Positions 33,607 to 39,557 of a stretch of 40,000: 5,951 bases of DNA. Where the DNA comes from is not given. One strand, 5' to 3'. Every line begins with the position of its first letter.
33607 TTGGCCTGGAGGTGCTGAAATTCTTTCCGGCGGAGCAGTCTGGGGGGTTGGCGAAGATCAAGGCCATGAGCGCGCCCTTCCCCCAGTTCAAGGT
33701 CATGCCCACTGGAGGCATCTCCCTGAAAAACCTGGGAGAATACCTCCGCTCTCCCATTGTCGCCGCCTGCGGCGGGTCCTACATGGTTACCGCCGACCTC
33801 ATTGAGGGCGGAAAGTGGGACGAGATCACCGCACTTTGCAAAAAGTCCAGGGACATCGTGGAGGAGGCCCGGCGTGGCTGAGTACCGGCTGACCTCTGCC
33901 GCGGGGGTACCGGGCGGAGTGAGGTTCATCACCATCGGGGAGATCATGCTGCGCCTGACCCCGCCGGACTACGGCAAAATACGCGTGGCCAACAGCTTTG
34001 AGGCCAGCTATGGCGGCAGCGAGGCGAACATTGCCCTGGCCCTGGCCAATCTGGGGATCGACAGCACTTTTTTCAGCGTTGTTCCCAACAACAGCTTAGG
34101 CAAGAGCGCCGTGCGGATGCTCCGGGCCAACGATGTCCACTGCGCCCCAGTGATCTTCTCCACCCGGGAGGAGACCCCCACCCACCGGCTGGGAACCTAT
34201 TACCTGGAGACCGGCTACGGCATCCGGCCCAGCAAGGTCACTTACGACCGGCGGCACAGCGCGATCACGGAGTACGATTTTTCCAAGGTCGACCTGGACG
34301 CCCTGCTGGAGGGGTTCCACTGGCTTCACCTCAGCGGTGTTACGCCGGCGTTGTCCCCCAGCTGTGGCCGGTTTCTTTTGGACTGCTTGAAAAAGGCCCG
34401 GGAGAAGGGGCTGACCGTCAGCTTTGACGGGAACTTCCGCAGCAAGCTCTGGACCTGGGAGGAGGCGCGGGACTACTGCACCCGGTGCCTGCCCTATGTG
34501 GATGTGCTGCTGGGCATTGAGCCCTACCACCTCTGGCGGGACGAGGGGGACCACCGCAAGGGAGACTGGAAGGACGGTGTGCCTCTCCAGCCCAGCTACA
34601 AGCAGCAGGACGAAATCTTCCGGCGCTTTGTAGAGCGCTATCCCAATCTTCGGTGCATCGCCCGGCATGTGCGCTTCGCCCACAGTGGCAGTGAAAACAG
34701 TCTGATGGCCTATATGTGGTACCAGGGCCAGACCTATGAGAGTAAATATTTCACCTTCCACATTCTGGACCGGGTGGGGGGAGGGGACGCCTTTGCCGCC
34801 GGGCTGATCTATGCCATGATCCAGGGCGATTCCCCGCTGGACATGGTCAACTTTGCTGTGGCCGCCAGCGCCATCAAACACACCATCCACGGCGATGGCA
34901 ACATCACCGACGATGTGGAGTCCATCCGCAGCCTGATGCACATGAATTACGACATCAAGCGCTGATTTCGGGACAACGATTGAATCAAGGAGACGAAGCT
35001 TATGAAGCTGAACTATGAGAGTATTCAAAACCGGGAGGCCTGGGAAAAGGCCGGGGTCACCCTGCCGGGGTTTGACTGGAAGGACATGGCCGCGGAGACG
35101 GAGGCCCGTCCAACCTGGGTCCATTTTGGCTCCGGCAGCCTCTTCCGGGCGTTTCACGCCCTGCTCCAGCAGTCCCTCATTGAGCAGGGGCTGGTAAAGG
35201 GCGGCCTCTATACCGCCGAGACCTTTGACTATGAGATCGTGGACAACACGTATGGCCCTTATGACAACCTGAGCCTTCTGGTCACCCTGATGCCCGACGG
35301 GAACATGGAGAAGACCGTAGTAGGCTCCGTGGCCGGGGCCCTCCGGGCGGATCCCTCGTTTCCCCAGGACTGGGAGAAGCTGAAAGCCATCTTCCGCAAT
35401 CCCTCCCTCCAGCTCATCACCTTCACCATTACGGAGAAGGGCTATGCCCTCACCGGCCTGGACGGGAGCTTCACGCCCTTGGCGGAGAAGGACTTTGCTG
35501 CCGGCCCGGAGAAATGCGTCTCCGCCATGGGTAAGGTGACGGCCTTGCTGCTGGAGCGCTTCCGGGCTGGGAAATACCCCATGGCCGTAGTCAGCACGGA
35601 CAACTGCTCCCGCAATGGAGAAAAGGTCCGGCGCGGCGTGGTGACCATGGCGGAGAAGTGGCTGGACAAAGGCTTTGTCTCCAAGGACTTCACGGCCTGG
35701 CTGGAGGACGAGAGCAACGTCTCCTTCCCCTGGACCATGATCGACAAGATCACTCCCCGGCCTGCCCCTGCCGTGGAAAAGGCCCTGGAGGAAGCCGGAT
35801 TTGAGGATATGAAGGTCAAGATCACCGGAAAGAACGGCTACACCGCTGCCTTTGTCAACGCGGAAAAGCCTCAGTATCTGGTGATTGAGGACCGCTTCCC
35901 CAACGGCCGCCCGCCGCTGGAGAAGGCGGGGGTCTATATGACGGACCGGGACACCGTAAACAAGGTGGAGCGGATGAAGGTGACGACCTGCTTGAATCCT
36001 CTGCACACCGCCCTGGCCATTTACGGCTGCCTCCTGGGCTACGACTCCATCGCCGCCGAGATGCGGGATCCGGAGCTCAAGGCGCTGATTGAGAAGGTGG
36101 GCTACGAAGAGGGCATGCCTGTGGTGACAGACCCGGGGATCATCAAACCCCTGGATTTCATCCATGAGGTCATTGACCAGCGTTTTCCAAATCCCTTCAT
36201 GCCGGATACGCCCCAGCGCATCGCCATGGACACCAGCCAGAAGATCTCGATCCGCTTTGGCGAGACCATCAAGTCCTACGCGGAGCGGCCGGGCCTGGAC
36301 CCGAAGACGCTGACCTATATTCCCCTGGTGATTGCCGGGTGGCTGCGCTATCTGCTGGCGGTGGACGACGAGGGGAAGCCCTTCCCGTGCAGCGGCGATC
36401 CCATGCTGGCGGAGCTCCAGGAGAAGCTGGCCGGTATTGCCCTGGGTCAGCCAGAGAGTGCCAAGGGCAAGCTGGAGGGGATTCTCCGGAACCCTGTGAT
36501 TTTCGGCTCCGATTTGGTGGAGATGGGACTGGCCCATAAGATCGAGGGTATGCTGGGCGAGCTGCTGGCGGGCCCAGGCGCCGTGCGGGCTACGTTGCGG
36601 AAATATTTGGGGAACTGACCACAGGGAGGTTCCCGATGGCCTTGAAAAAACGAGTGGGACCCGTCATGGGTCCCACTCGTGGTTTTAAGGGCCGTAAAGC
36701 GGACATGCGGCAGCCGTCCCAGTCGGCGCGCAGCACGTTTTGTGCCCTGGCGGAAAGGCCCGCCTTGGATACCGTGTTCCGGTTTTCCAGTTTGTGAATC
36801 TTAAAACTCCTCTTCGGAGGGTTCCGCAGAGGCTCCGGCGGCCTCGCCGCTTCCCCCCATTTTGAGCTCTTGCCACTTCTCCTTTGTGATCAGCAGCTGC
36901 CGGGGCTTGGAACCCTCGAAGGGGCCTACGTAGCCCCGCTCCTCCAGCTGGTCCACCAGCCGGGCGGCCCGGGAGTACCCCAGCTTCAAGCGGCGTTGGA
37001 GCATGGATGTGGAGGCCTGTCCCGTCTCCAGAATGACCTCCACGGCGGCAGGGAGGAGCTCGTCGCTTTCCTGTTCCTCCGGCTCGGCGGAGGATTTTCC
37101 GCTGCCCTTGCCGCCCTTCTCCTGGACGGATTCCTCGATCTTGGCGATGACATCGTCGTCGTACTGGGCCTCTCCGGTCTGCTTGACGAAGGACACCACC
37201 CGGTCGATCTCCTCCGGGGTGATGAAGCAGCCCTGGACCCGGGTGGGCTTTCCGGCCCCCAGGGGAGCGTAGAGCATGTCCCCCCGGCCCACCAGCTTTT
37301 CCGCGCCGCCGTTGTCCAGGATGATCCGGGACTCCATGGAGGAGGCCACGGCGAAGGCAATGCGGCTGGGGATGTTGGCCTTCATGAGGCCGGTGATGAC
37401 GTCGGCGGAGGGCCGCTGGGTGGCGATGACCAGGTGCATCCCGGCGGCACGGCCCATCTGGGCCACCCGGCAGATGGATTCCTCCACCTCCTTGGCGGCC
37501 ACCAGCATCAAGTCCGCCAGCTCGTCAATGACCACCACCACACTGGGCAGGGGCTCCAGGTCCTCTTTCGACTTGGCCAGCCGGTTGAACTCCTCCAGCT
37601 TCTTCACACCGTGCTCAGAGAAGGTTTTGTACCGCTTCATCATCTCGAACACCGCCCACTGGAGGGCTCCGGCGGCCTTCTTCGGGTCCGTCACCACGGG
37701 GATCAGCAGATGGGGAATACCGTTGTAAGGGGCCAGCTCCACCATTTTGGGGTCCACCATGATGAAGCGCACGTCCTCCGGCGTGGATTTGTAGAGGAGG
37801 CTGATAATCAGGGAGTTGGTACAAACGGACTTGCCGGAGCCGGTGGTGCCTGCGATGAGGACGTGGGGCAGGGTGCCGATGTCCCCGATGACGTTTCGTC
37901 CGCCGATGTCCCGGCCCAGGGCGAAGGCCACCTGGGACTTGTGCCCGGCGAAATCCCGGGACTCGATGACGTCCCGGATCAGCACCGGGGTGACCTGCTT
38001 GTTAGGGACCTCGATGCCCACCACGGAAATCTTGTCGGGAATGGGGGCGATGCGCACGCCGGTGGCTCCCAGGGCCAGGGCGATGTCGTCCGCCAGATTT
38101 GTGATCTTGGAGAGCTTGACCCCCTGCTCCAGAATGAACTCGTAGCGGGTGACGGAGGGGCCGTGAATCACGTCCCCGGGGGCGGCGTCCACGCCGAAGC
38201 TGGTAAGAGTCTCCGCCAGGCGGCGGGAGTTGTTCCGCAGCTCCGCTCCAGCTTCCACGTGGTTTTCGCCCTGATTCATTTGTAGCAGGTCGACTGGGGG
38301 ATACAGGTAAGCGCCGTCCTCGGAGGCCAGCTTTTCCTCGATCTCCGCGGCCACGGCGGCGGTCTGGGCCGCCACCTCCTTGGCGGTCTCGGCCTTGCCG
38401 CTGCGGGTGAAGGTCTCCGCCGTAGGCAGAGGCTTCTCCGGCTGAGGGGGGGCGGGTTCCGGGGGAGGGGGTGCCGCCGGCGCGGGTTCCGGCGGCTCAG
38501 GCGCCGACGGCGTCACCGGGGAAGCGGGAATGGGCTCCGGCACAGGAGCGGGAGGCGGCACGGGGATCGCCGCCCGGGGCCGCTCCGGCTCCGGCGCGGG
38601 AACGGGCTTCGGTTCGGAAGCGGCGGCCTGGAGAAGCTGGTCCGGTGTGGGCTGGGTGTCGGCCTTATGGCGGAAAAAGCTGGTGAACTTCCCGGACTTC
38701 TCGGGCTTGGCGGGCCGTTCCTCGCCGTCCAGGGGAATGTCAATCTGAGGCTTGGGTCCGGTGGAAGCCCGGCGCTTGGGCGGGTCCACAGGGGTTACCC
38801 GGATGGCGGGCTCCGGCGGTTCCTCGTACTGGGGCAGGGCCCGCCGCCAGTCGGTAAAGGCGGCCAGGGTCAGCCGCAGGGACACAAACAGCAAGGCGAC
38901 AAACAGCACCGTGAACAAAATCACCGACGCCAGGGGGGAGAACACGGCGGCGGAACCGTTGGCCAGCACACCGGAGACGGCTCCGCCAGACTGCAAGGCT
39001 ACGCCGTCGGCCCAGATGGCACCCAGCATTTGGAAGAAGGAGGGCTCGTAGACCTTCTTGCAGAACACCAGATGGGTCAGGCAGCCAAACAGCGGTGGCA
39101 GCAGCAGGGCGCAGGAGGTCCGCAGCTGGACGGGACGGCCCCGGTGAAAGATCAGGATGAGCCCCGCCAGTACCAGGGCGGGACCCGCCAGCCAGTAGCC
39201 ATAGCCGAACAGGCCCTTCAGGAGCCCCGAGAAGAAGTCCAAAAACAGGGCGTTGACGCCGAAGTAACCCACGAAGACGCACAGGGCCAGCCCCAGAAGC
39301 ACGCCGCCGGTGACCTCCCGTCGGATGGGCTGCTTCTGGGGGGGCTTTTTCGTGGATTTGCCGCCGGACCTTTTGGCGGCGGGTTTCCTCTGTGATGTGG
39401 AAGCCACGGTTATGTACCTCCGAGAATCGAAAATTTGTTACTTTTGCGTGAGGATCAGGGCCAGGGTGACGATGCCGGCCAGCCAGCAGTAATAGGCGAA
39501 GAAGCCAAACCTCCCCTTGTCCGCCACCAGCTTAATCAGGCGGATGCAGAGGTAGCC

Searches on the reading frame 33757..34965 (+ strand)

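Call 93: search_protein_families(library=pfam, proteins=[window:33757-34965:+], max_evalue=0.001)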
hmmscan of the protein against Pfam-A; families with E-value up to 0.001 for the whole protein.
window:33757-34965:+ (402 aa): 1 family
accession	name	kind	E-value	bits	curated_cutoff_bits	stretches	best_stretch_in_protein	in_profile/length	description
PF00294.29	PfkB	-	1.2e-28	100.8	25.8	2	59-252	6-188/302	pfkB family carbohydrate kinase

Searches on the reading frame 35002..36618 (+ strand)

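Call 93: search_protein_families(library=pfam, proteins=[window:35002-36618:+], max_evalue=0.001)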
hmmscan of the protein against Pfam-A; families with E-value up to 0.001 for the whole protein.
window:35002-36618:+ (538 aa): 2 families
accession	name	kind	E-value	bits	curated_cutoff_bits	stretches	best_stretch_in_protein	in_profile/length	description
PF08125.19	Mannitol_dh_C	-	4.5e-23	82.2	30.7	1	319-505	2-172/190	Mannitol dehydrogenase C-terminal domain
PF01232.29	Mannitol_dh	-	1.1e-14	55.4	27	1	40-308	4-199/199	Mannitol dehydrogenase Rossmann domain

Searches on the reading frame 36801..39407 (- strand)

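Call 93: search_protein_families(library=pfam, proteins=[window:36801-39407:-], max_evalue=0.001)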
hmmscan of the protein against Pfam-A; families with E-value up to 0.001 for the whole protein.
window:36801-39407:- (868 aa): 4 families
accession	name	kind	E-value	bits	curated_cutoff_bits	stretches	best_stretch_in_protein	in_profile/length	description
PF01580.24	FtsK_SpoIIIE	-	3e-64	217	24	1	477-667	2-220/221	FtsK/SpoIIIE family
PF09397.16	FtsK_gamma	-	8.2e-28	96.3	30.6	1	780-841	2-63/63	Ftsk gamma domain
PF17854.6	FtsK_alpha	-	2.2e-27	95.7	22.9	1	370-469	2-101/101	FtsK alpha domain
PF12846.13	AAA_10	-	3.8e-05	23.3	27.5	0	505-555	13-59/362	AAA-like domain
